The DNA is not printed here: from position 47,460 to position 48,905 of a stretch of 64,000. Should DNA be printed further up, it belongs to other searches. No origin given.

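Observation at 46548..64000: Duplicated module: secreted FmdE-domain protein + SAM methyltransferase + FecB-type binding protein + FecCD/FecE importer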

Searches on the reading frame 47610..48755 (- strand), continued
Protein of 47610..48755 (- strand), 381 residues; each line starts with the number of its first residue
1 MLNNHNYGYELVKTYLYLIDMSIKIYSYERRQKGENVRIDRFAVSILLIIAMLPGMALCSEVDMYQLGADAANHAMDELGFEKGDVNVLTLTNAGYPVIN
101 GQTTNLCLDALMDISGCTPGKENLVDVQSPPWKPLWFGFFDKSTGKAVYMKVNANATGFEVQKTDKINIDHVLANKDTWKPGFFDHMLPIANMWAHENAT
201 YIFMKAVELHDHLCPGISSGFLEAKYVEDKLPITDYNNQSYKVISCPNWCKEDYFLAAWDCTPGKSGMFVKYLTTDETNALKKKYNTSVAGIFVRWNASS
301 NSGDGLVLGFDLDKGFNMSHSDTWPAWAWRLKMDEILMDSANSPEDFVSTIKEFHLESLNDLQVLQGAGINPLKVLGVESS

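Call 62: search_protein_families(library=pfam, proteins=[P0150, P0159, P0189, P0123, P0146, P0187, P0204, P0128, P0130, P0132], max_evalue=0.0001)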
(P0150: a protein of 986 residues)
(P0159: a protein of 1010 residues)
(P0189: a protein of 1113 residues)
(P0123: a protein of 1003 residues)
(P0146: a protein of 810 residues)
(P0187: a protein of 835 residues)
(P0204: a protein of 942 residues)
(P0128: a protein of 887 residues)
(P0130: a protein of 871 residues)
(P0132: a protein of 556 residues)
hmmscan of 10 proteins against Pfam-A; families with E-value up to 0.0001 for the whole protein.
P0150 (986 aa): 1 family
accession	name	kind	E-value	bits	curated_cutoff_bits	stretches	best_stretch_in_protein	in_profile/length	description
PF02663.19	FmdE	-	4.5e-20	72.5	22.9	2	302-437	1-101/133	FmdE, Molybdenum formylmethanofuran dehydrogenase operon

P0159 (1010 aa): 1 family
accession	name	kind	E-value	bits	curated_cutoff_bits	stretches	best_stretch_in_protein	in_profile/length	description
PF02663.19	FmdE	-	2.5e-20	73.4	22.9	2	681-773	2-90/133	FmdE, Molybdenum formylmethanofuran dehydrogenase operon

P0189 (1113 aa): 1 family
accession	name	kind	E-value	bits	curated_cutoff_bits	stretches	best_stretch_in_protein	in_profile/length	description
PF02663.19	FmdE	-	2.5e-20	73.3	22.9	2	396-489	1-85/133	FmdE, Molybdenum formylmethanofuran dehydrogenase operon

P0123 (1003 aa): 1 family
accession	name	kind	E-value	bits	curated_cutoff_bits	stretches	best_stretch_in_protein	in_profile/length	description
PF02663.19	FmdE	-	1.9e-33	115.8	22.9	2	825-887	2-65/133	FmdE, Molybdenum formylmethanofuran dehydrogenase operon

P0146 (810 aa): 1 family
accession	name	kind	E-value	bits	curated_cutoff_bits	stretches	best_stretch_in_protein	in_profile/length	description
PF02663.19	FmdE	-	1e-27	97.3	22.9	2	604-670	2-65/133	FmdE, Molybdenum formylmethanofuran dehydrogenase operon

P0187 (835 aa): 0 families

P0204 (942 aa): 1 family
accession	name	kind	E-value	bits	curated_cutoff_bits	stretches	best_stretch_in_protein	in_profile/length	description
PF02663.19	FmdE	-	1.9e-20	73.7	22.9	2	317-425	2-77/133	FmdE, Molybdenum formylmethanofuran dehydrogenase operon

P0128 (887 aa): 1 family
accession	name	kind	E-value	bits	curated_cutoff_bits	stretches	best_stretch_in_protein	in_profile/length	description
PF02663.19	FmdE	-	1.2e-31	109.9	22.9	3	673-740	2-63/133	FmdE, Molybdenum formylmethanofuran dehydrogenase operon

P0130 (871 aa): 1 family
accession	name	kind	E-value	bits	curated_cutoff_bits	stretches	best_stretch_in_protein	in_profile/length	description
PF02663.19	FmdE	-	8.8e-28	97.5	22.9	2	206-312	2-95/133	FmdE, Molybdenum formylmethanofuran dehydrogenase operon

P0132 (556 aa): 1 family
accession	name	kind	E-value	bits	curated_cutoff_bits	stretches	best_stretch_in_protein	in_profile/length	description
PF02663.19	FmdE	-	2.6e-21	76.5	22.9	2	227-333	1-92/133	FmdE, Molybdenum formylmethanofuran dehydrogenase operon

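Call 63: list_cluster_members(proteins=[P0133, P0140, P0150, P0156, P0169, P0183, P0199, P0220, P0237, P0242])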
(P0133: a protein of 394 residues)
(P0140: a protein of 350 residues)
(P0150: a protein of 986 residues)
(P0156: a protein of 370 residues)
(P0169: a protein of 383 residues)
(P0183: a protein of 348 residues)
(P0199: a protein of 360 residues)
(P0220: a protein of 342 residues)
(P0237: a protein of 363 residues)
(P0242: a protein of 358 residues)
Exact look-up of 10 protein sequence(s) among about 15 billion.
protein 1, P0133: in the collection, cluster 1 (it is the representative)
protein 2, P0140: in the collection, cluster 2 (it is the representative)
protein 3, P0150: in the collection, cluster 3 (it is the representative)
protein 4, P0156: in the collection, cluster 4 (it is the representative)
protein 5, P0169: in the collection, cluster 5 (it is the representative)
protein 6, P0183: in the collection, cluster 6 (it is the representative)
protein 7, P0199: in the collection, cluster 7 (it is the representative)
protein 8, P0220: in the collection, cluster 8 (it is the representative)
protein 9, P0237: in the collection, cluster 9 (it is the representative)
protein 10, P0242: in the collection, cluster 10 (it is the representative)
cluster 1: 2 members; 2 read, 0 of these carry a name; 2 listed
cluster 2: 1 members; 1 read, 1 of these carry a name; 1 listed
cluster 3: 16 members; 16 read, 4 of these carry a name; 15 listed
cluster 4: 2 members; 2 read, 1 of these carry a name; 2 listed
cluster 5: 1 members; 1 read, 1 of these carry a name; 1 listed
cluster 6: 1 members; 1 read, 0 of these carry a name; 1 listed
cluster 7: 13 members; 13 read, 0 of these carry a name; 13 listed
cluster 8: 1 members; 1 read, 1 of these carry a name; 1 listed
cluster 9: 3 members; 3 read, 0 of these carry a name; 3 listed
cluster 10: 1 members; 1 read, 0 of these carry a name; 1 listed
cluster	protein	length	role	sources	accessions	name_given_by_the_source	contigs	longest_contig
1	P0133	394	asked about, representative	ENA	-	-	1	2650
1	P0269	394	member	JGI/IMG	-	-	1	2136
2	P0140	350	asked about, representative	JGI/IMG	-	formylmethanofuran dehydrogenase subunit E-like metal-binding protein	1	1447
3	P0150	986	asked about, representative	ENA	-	-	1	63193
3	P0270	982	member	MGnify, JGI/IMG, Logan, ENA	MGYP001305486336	CR=1 FL=1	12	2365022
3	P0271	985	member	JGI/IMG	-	formylmethanofuran dehydrogenase subunit E-like metal-binding protein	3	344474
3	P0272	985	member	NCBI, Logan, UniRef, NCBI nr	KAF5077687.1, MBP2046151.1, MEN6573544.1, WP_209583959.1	FmdE family protein [Methanobacterium aggregans] | FmdE family protein n=1 Tax=Methanobacterium aggregans TaxID=1615586 RepID=UPI001AE44160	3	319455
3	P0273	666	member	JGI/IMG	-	formylmethanofuran dehydrogenase subunit E-like metal-binding protein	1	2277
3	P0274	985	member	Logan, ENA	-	-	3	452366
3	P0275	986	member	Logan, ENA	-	-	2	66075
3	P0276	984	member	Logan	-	-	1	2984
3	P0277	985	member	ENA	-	-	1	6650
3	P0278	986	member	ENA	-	-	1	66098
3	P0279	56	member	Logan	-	-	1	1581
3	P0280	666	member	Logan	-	-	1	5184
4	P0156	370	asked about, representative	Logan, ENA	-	-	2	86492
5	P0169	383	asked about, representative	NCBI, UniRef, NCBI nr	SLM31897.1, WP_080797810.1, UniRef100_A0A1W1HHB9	conserved exported hypothetical protein [Desulfamplus magnetovallimortis] | Formylmethanofuran dehydrogenase subunit E domain-containing protein n=1 Tax=Desulfamplus ... | FmdE family protein [Desulfamplus magnetovallimortis]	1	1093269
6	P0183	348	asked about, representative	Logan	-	-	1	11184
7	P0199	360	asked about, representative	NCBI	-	-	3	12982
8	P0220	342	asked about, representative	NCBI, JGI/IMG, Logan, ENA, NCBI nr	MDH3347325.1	MAG: FmdE family protein [Desulfobulbaceae bacterium] | FmdE family protein [Desulfobulbaceae bacterium]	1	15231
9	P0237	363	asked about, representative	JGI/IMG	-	-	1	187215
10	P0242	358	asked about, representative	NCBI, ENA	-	-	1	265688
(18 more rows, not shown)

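Call 64: find_encoding_contigs(protein=P0169, flank=8000, max_places=1)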
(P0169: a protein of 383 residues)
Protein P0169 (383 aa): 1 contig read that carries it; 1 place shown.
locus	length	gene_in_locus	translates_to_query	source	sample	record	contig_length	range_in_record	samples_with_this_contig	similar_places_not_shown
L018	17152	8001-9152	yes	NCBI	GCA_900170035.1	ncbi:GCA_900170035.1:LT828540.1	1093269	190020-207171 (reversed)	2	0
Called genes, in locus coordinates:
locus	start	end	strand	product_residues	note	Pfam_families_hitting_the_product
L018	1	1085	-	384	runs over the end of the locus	PF01497:Peripla_BP_2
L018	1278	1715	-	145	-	PF00005:ABC_tran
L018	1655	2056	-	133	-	PF00005:ABC_tran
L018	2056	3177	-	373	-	PF01032:FecCD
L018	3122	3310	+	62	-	-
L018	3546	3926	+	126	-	PF08011:PDDEXK_9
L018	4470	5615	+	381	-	PF02663:FmdE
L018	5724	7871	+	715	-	PF07715:Plug, PF00593:TonB_dep_Rec_b-barrel, PF25183:OMP_b-brl_4 (weak)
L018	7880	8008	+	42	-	-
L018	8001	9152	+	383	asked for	PF02663:FmdE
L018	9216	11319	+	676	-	PF07715:Plug, PF00593:TonB_dep_Rec_b-barrel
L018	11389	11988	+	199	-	PF02663:FmdE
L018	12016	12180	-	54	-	-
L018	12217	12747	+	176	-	PF01980:TrmO_N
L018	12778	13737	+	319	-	PF01636:APH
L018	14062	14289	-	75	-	PF13561:adh_short_C2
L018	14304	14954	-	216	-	PF02607:B12-binding_2, PF02310:B12-binding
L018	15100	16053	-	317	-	PF13379:NMT1_2, PF09084:NMT1, PF12974:Phosphonate-bd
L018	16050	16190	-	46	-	-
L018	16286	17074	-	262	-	PF00528:BPD_transp_1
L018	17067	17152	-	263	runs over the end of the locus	PF00005:ABC_tran, PF02463:SMC_N (weak), PF13304:AAA_21 (faint)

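Call 65: find_encoding_contigs(protein=P0272, flank=8000, max_places=1)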
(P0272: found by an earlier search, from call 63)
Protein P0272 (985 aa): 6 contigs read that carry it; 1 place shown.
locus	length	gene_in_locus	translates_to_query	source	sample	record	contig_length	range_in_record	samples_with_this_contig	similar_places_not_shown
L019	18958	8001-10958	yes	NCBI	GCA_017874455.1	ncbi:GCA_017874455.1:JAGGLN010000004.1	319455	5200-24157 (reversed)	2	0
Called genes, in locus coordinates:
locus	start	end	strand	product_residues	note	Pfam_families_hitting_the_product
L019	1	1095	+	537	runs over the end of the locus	PF00437:T2SSE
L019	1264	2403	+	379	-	PF20990:DUF2207_C (faint), PF00482:T2SSF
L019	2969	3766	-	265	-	PF02361:CbiQ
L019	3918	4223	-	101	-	PF13190:PDGLE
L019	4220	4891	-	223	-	PF01891:CbiM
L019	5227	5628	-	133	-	-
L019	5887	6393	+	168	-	-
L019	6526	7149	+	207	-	PF01891:CbiM, PF12822:ECF_trnsprt (weak)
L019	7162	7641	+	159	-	-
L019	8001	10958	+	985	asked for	PF02663:FmdE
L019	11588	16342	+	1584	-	PF02514:CobN-Mg_chel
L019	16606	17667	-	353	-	PF02388:FemAB (faint), PF13480:Acetyltransf_6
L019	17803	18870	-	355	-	-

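Call 90: find_encoding_contigs(protein=P0242, flank=9000, max_places=1)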
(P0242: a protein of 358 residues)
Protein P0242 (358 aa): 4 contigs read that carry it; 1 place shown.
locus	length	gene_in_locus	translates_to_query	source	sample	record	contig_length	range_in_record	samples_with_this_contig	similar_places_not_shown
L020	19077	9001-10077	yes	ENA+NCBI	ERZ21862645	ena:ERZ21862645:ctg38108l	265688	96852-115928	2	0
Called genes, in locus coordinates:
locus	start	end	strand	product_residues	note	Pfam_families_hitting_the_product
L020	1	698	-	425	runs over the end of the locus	PF01746:tRNA_m1G_MT, PF09936:Methyltrn_RNA_4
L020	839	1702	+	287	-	PF02588:YitT_membrane, PF10035:DUF2179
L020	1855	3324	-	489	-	PF13091:PLDc_2, PF00614:PLDc, PF13091:PLDc_2, PF00614:PLDc (weak)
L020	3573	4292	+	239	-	PF02146:SIR2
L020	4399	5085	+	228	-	PF01618:MotA_ExbB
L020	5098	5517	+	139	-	PF02472:ExbD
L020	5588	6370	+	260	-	PF06519:TolA, PF13103:TonB_2, PF03544:TonB_C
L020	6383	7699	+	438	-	PF26549:Tricorn_N (weak), PF26550:Tricorn_2nd (weak), PF07676:PD40 (weak), PF26549:Tricorn_N, PF26550:Tricorn_2nd (weak), PF07676:PD40 (weak), PF26549:Tricorn_N, PF07676:PD40, +2 more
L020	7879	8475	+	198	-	PF00691:OmpA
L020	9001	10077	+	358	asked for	PF02663:FmdE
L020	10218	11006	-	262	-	PF00497:SBP_bac_3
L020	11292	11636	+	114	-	PF01258:zf-dskA_traR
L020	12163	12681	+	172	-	-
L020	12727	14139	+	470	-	PF05936:T6SS_VasE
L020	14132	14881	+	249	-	PF09850:DotU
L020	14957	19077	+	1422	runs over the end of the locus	PF14331:IcmF-related_N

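Call 91: find_encoding_contigs(protein=P0156, flank=9000, max_places=1)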
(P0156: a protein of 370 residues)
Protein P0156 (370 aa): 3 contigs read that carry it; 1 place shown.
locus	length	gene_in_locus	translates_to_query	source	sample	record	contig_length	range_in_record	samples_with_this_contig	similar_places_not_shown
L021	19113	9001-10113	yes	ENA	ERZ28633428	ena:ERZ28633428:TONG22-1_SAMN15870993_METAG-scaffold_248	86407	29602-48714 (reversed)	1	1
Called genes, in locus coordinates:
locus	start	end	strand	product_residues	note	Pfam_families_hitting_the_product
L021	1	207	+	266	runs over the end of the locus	PF02602:HEM4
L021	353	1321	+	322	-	PF08100:Dimerisation (weak), PF00891:Methyltransf_2, PF13489:Methyltransf_23 (weak), PF05175:MTS (weak), PF13847:Methyltransf_31, PF08242:Methyltransf_12, PF13649:Methyltransf_25 (weak)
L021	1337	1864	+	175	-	PF02663:FmdE, PF01258:zf-dskA_traR (weak)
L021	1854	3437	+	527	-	PF00496:SBP_bac_5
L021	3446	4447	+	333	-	PF00528:BPD_transp_1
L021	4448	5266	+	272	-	PF12911:OppC_N (weak), PF00528:BPD_transp_1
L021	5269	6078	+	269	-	PF00005:ABC_tran, PF02463:SMC_N (weak), PF13304:AAA_21 (weak)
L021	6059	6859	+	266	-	PF00005:ABC_tran, PF13304:AAA_21 (faint)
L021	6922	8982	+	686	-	PF07715:Plug, PF00593:TonB_dep_Rec_b-barrel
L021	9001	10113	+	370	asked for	PF02663:FmdE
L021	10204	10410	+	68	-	-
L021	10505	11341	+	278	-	PF00005:ABC_tran, PF13304:AAA_21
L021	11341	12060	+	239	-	PF01061:ABC2_membrane, PF12698:ABC2_membrane_3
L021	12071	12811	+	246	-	PF01061:ABC2_membrane, PF12698:ABC2_membrane_3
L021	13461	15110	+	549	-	PF00375:SDF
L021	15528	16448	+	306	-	PF06180:CbiK, PF01903:CbiX (faint)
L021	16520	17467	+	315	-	PF01497:Peripla_BP_2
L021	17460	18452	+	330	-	PF01032:FecCD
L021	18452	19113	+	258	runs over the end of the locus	PF09818:ABC_ATPase (faint), PF02463:SMC_N (faint), PF13476:AAA_23 (faint), PF00005:ABC_tran, PF13555:AAA_29 (weak), PF13304:AAA_21 (weak)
